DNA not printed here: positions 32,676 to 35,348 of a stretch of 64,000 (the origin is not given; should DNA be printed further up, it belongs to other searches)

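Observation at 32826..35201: Fused AraM-like glycerol-1-phosphate dehydrogenase and GH43 glycoside hydrolase in one 791-aa ORF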

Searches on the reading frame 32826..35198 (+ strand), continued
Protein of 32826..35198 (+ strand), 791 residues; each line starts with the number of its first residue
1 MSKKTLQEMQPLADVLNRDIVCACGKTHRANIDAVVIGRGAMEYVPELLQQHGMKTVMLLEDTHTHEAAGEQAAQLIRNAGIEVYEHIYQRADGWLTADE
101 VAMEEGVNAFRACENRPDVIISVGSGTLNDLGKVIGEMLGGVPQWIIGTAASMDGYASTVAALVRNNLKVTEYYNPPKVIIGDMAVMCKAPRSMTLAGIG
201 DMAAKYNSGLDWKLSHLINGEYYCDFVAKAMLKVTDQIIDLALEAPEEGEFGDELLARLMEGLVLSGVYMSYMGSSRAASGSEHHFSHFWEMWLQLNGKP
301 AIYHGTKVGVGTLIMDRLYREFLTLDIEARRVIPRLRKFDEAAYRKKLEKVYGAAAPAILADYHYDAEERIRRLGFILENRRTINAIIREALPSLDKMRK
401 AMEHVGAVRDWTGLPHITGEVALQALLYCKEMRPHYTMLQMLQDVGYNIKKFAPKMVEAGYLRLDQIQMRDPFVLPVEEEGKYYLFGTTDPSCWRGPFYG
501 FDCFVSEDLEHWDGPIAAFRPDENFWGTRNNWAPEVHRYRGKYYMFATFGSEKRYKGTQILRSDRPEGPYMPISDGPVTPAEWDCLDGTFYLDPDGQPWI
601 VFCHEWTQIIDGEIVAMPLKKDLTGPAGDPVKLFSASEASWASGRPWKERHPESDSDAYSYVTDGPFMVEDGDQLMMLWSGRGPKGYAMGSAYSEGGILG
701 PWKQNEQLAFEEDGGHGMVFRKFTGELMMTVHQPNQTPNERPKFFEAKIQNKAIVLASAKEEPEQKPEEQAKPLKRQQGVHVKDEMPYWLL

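Call 15: find_related_loci(query=window:32826-35198:+, collection=genome_contigs, flank=10000)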
Query window:32826-35198:+ (791 aa) in genome_contigs; peptide patterns used: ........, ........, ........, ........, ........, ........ (x = any residue, [..] = any of these).
266 stretches matched a pattern; 246 encode a relative of the query (tblastn E <= 1e-3); the best 80 are kept; 80 distinct loci.
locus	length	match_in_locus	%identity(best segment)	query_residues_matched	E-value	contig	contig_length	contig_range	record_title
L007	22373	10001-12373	98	1-791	0e+0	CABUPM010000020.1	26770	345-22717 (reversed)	MAG TPA_asm: uncultured Clostridiales bacterium isolate MGYG-HGUT-04224 genome assembly, contig: GUT_GENOME260024_20, wh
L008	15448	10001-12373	98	1-791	0e+0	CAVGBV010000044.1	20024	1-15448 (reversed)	Alloprevotella sp. isolate G02620-L1_cleanbin_000013 genome assembly, contig: Spades_G02620-L1_contig_1290, whole genome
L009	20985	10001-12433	80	1-791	0e+0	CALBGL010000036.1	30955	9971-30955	MAG TPA_asm: uncultured Clostridia bacterium isolate ERR318680_bin.42_CONCOCT_v1.1_MAG genome assembly, contig: ERZ17645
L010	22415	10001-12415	80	1-791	0e+0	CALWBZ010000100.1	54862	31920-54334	MAG: uncultured Clostridia bacterium isolate E14__bin111 genome assembly, contig: E14__k127_2756247, whole genome shotgu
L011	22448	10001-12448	79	1-791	0e+0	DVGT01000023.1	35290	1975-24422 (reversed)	MAG TPA_asm: Candidatus Faecimorpha stercoravium isolate CHK195-9767 CHK195__C74931_L35290_ERR3414590, whole genome shot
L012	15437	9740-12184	72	1-791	0e+0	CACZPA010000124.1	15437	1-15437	MAG: uncultured Clostridiales bacterium isolate RUG12817 genome assembly, contig: RUG12817_asm_124, whole genome shotgun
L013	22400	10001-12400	72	1-791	0e+0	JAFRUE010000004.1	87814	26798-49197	MAG: Bacillota bacterium isolate RGIG2801 Goat_Omasum-6__c77812, whole genome shotgun sequence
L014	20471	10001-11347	58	4-452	5e-165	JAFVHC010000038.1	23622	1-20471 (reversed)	MAG: Bacillota bacterium isolate RGIG5165 Sheep_Abomasum.Co__c223230, whole genome shotgun sequence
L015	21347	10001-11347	57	4-452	5e-163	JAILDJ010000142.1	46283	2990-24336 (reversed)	MAG: Clostridiales bacterium isolate RUI017 k141_15115225_flag=0_multi=52.0313_len=46283, whole genome shotgun sequence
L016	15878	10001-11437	55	4-481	2e-162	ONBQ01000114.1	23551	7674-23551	uncultured Clostridiales bacterium isolate RUG159 genome assembly, contig: k87_34196433, whole genome shotgun sequence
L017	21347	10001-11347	57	4-452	7e-159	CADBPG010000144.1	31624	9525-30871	MAG: uncultured Clostridiales bacterium isolate RUG14172 genome assembly, contig: RUG14172_asm_144, whole genome shotgun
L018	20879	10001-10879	59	457-746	2e-109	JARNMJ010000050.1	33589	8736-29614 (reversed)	Pontiellaceae bacterium B12219 scaffold_50_length=33590, whole genome shotgun sequence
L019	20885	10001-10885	59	462-756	1e-106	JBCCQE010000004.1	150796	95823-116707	MAG: Planctomycetota bacterium isolate P01_D01_bin.145 k141_1206937_length_150796_cov_22.5053, whole genome shotgun sequ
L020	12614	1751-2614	58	462-746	3e-106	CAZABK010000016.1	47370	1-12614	MAG TPA_asm: uncultured Verrucomicrobiota bacterium isolate SRP167671_co2_231 genome assembly, contig: NODE_962_length_4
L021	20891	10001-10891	57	462-758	6e-105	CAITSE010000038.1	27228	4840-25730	MAG: uncultured Lentisphaerae bacterium isolate AM-2014_bin-3387 genome assembly, contig: bin-3387:038/376, whole genome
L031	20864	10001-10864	55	462-760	2e-99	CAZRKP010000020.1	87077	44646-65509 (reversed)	MAG TPA_asm: uncultured Victivallis sp. isolate binchicken_co273_45 genome assembly, contig: NODE_267_length_87077_cov_6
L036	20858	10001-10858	55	462-744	2e-98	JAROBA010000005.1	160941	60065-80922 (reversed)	Pontiellaceae bacterium B1224 scaffold_5_length=160942, whole genome shotgun sequence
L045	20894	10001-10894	53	459-756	4e-96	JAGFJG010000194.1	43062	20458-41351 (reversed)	MAG: Caldilineales bacterium isolate mag.17 k127_3604391, whole genome shotgun sequence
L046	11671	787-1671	53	462-756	4e-96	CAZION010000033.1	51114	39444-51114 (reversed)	MAG TPA_asm: uncultured Victivallis sp. isolate SRP272421_co1_540 genome assembly, contig: NODE_1095_length_51114_cov_14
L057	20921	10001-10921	53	459-767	3e-94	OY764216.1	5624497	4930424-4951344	MAG: Spirochaetia bacterium isolate 151cca69-ec02-4520-8068-0d6d6324a753 genome assembly, chromosome: 1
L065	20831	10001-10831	54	462-746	2e-93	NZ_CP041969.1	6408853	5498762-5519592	Cohnella cholangitidis strain 1605-214 chromosome, complete genome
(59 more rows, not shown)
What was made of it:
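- Seven species-level genomes carry it (call 15).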

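Call 24: search_protein_families(library=pfam, proteins=[L057:10912-12996:+, L046:6953-10303:+, L031:8915-9946:+, L036:14506-16890:+, L065:1713-3047:+, L045:2464-3501:+], max_evalue=0.001)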
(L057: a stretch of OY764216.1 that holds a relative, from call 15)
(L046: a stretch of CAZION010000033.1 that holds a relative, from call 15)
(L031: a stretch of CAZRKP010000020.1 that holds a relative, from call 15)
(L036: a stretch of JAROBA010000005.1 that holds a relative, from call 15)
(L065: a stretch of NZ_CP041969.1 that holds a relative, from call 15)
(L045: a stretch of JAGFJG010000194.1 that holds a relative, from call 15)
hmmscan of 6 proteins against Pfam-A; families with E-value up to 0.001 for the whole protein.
L057:10912-12996:+ (695 aa): 0 families

L046:6953-10303:+ (1117 aa): 4 families
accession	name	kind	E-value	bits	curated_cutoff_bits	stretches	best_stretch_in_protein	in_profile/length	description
PF17389.8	Bac_rhamnosid6H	-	5.6e-36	124.9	24.5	1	326-660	2-331/339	Bacterial alpha-L-rhamnosidase 6 hairpin glycosidase domain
PF05592.18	Bac_rhamnosid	-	5.1e-13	49.3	22.2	1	222-317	2-99/102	Bacterial alpha-L-rhamnosidase concanavalin-like domain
PF17390.7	Bac_rhamnosid_C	-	2.9e-10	40.2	22.1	1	670-728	1-59/78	Bacterial alpha-L-rhamnosidase C-terminal domain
PF08531.16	Bac_rhamnosid_N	-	1e-09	38.9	25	1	48-212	4-170/172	Alpha-L-rhamnosidase N-terminal domain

L031:8915-9946:+ (344 aa): 6 families
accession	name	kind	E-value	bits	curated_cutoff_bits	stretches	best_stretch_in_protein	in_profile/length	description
PF01408.29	GFO_IDH_MocA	-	2.6e-26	93.1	24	1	10-130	1-119/120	Oxidoreductase family, NAD-binding Rossmann fold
PF22725.1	GFO_IDH_MocA_C3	-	1.8e-20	73.6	27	1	141-267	3-124/124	GFO/IDH/MocA C-terminal domain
PF02894.22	GFO_IDH_MocA_C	-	1.4e-17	64.7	22.9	1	144-339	2-216/218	Oxidoreductase family, C-terminal alpha/beta domain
PF02629.25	CoA_binding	-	6.9e-05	24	22.3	1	9-101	3-92/97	CoA binding domain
PF03447.22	NAD_binding_3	-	9.8e-05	23.5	24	1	28-124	13-110/116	Homoserine dehydrogenase, NAD binding domain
PF02826.25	2-Hacid_dh_C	-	0.00047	20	25.1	1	6-94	33-114/178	D-isomer specific 2-hydroxyacid dehydrogenase, NAD binding domain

L036:14506-16890:+ (795 aa): 3 families
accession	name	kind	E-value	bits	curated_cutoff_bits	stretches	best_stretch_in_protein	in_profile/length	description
PF22124.2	Glyco_hydro_95_cat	-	2.1e-172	574.1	27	1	306-715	1-408/408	Glycosyl hydrolase family 95 catalytic domain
PF14498.12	Glyco_hyd_65N_2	-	9.1e-73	245.6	27.7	1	55-283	1-233/234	Glycosyl hydrolase family 65, N-terminal domain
PF21307.2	Glyco_hydro_95_C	-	1.2e-23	83.8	27.6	1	717-780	1-64/94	Glycoside hydrolase family 95, C-terminal domain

L065:1713-3047:+ (445 aa): 2 families
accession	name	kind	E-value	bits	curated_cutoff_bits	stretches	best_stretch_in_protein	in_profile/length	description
PF13416.11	SBP_bac_8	-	1.5e-33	117.2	27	1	68-362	2-260/279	Bacterial extracellular solute-binding protein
PF01547.30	SBP_bac_1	-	2.1e-33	117.1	26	1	63-348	6-304/307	Bacterial extracellular solute-binding protein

L045:2464-3501:+ (346 aa): 4 families
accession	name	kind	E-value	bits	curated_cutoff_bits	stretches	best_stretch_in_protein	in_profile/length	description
PF13377.12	Peripla_BP_3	-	2.4e-39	135.6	26.5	1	182-342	2-167/167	Periplasmic binding protein-like domain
PF00532.27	Peripla_BP_1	-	8.1e-24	85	22.2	1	65-320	1-261/281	Periplasmic binding proteins and sugar binding domain of LacI family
PF00356.27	LacI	-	5.9e-15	55.2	27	1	7-54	3-46/46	Bacterial regulatory proteins, lacI family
PF13407.12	Peripla_BP_4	-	1.1e-09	38.6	35.1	1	68-321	1-255/258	Periplasmic binding protein domain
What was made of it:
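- Tried and rejected: The 695-aa protein that recurs next to stand-alone GH43 genes has no Pfam match (call 24).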

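Call 40: predict_structure(protein=window:32826-35198:+)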
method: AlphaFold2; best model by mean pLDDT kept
length: 791 residues; sequences in the alignment: 1
mean_pLDDT: 37.0   pTM: 0.27
mean pLDDT of the five models: 37.0, 28.8, 27.6, 27.3, 27.0
residues with pLDDT >= 90: 0; 70-90: 0; 50-70: 58; < 50: 733
segments of 3 or more residues with pLDDT < 50: 1-34, 38-41, 58-67, 85-106, 108-248, 250-334, 336-339, 350-393, 405-439, 444-791
pLDDT, mean of each block of 10 residues (from residue 1): 37 43 41 47 54 51 46 59 46 38 48 42 40 43 37 38 34 31 27 29 31 29 37 44 46 46 42 32 35 33 31 41 41 48 52 40 42 46 47 50 46 39 46 46 46 44 40 35 32 28 30 30 31 35 40 36 39 31 36 30 29 25 31 30 29 30 29 32 26 26 27 26 28 31 31 26 30 25 25 24
secondary structure, 60 per line:
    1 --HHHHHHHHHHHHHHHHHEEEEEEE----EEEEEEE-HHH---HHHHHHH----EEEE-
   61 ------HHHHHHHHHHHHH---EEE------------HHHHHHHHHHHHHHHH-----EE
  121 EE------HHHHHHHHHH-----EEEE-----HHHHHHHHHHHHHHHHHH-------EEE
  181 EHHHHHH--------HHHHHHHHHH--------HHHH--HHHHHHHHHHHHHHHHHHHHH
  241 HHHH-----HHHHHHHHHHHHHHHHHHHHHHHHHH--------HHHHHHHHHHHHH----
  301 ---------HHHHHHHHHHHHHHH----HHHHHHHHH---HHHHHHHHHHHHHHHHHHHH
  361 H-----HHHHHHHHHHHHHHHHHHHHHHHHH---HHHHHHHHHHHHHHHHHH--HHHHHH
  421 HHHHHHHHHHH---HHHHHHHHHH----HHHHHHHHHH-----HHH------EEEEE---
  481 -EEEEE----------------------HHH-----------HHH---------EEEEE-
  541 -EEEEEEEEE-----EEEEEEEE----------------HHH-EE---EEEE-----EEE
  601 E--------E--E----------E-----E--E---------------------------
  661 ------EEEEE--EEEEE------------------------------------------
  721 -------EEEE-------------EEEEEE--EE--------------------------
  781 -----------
elements in order (helices of 4 or more, strands of 3 or more residues): H3-19 E20-26 E31-37 H45-51 E56-59 H67-79 E83-85 H98-113 E119-122 H129-138 E144-147 H153-170 E178-181 H182-187 H196-205 H214-217 H220-244 H250-275 H284-296 H310-324 H329-337 H341-361 H367-391 H395-412 H415-431 H435-444 H449-458 E473-477 E482-486 E535-539 E542-550 E556-563 E589-592 E598-601 E667-671 E674-678 E728-731 E745-750
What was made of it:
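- Tried and rejected: AF2 on the single sequence gave an unusable model (pLDDT 37, call 40).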

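Call 53: search_solved_structures(query=L057:10912-12996:+, max_evalue=0.01)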
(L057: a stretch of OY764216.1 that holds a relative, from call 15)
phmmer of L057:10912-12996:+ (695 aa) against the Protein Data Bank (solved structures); distinct sequences matched with E-value up to 0.01: 2.
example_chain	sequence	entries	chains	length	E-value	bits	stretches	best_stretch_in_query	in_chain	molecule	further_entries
4ktr_A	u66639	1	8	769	0.00034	22.2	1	287-418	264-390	Glycoside hydrolase family 65 central catalytic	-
4ktp_A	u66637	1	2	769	0.00036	22.1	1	287-418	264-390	Glycoside hydrolase family 65 central catalytic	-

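Call 56: find_encoding_contigs(protein=P0071, flank=8000, max_places=1)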
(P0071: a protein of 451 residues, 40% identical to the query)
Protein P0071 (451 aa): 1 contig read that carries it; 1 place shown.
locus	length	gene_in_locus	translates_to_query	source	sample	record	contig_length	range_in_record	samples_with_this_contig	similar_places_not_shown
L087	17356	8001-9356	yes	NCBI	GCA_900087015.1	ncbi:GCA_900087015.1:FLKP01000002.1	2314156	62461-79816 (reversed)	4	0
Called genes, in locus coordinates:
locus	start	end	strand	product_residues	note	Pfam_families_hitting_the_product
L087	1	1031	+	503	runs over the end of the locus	PF00005:ABC_tran, PF13304:AAA_21 (faint), PF00005:ABC_tran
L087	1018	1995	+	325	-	PF02653:BPD_transp_2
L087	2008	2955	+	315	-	PF01261:AP_endonuc_2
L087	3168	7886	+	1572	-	PF00989:PAS (faint), PF08448:PAS_4 (faint), PF13426:PAS_9 (faint), PF00990:GGDEF, PF08447:PAS_3, PF00990:GGDEF, PF00563:EAL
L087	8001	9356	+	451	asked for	PF00465:Fe-ADH (weak), PF13685:Fe-ADH_2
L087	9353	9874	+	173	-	PF14512:TM1586_NiRdase, PF00881:Nitroreductase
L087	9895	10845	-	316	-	PF11288:DUF3089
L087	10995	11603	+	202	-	PF00717:Peptidase_S24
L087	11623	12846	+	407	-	PF00817:IMS, PF21999:IMS_HHH_1 (weak), PF11799:IMS_C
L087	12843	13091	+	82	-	-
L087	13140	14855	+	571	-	PF11738:DUF3298, PF01522:Polysacc_deac_1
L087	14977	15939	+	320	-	PF01522:Polysacc_deac_1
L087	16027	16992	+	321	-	PF01522:Polysacc_deac_1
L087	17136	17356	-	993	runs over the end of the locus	-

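Call 57: find_encoding_contigs(protein=P0016, flank=8000, max_places=1)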
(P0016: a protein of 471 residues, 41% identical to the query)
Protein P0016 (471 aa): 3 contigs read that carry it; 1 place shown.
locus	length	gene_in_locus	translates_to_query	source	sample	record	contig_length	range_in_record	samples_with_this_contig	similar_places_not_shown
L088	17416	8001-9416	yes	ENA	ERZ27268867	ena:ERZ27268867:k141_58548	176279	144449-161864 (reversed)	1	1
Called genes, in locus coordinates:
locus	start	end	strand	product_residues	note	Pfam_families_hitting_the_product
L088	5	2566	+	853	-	PF00989:PAS, PF08448:PAS_4, PF13426:PAS_9, PF00989:PAS, PF13426:PAS_9, PF01590:GAF, PF13185:GAF_2, PF13492:GAF_3, +7 more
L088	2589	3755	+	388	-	PF00072:Response_reg, PF08668:HDOD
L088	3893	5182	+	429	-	PF01546:Peptidase_M20, PF07687:M20_dimer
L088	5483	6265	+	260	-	PF00378:ECH_1, PF16113:ECH_2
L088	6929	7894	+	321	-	PF04198:Sugar-bind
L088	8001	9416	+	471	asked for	PF00465:Fe-ADH, PF13685:Fe-ADH_2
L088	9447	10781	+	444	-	PF01547:SBP_bac_1, PF13416:SBP_bac_8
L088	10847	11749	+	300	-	PF00528:BPD_transp_1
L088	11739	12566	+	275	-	PF00528:BPD_transp_1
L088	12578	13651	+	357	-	PF00005:ABC_tran, PF17912:OB_MalK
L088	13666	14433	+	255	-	PF01261:AP_endonuc_2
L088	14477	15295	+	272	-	PF00702:Hydrolase, PF13344:Hydrolase_6, PF13419:HAD_2 (faint), PF13242:Hydrolase_like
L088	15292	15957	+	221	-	PF00702:Hydrolase, PF13419:HAD_2, PF13242:Hydrolase_like (weak)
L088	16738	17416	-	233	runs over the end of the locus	-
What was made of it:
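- A 40%-identical clostridial G1PDH lies in a catabolic-looking operon: SorC regulator, ABC transporter, sugar isomerase, HAD (call 57).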

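Call 58: predict_structure(alignment_id=A1)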
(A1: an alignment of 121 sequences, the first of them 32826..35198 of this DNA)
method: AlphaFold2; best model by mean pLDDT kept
length: 791 residues; sequences in the alignment: 121
mean_pLDDT: 93.2   pTM: 0.87
mean pLDDT of the five models: 93.2, 92.7, 92.8, 92.5, 92.0
residues with pLDDT >= 90: 696; 70-90: 59; 50-70: 11; < 50: 25
segments of 3 or more residues with pLDDT < 50: 770-791
pLDDT, mean of each block of 10 residues (from residue 1): 89 96 96 98 98 98 98 98 98 91 98 98 96 98 98 94 92 96 98 97 98 98 97 97 95 97 97 94 96 91 96 98 97 97 97 95 96 98 98 98 97 90 96 95 97 88 93 97 96 81 96 94 91 91 96 93 98 95 88 98 87 97 98 97 94 94 94 96 96 97 97 94 98 93 97 88 51 42 37 34
secondary structure, 60 per line:
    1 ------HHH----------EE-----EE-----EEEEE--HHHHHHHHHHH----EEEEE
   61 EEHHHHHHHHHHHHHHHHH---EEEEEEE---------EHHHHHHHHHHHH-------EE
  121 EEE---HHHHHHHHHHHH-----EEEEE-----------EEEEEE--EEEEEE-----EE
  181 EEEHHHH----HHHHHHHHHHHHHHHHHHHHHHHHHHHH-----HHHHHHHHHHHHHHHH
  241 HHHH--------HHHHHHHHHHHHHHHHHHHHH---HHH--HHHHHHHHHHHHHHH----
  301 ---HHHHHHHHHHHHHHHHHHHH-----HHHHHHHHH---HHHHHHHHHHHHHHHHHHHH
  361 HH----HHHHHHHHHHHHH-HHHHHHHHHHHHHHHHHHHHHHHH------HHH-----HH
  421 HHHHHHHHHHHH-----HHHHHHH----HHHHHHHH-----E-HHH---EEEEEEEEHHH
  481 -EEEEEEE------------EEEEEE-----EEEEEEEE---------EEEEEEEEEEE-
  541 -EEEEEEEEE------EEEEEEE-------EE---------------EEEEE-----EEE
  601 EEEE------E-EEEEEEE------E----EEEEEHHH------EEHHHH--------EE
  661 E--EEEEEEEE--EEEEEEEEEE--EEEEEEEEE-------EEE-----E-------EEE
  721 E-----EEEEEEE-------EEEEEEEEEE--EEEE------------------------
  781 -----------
elements in order (helices of 4 or more, strands of 3 or more residues): E34-38 H41-51 E56-62 H63-79 E83-89 H100-111 E119-123 H127-138 E144-148 E160-165 E168-173 E179-183 H184-187 H192-219 H225-244 H253-273 H282-296 H304-323 H329-337 H341-362 H367-379 H381-404 H419-432 H438-444 H449-456 E470-477 E482-488 E501-506 E512-519 E529-539 E542-550 E557-563 E588-592 E598-604 E613-619 E631-635 H647-650 E659-661 E664-671 E674-683 E686-694 E702-704 E718-721 E727-733 E741-750 E753-756
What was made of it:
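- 35061..35174 (+): K/E/P/Q-rich, low-complexity, disordered linker (aa 746-783). Its length and sequence vary between orthologues. AF2 pLDDT is below 50 from residue 770 (call 58).
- On Glycoside hydrolase family 43: The AF2 model is all-beta over aa 470-756 (call 58).
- Structure: the AF2 model built from a 121-sequence alignment has pLDDT 93.2 and pTM 0.87, with residues 770-791 disordered (call 58). The AF2 pTM of 0.87 implies a defined inter-domain arrangement (call 58).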
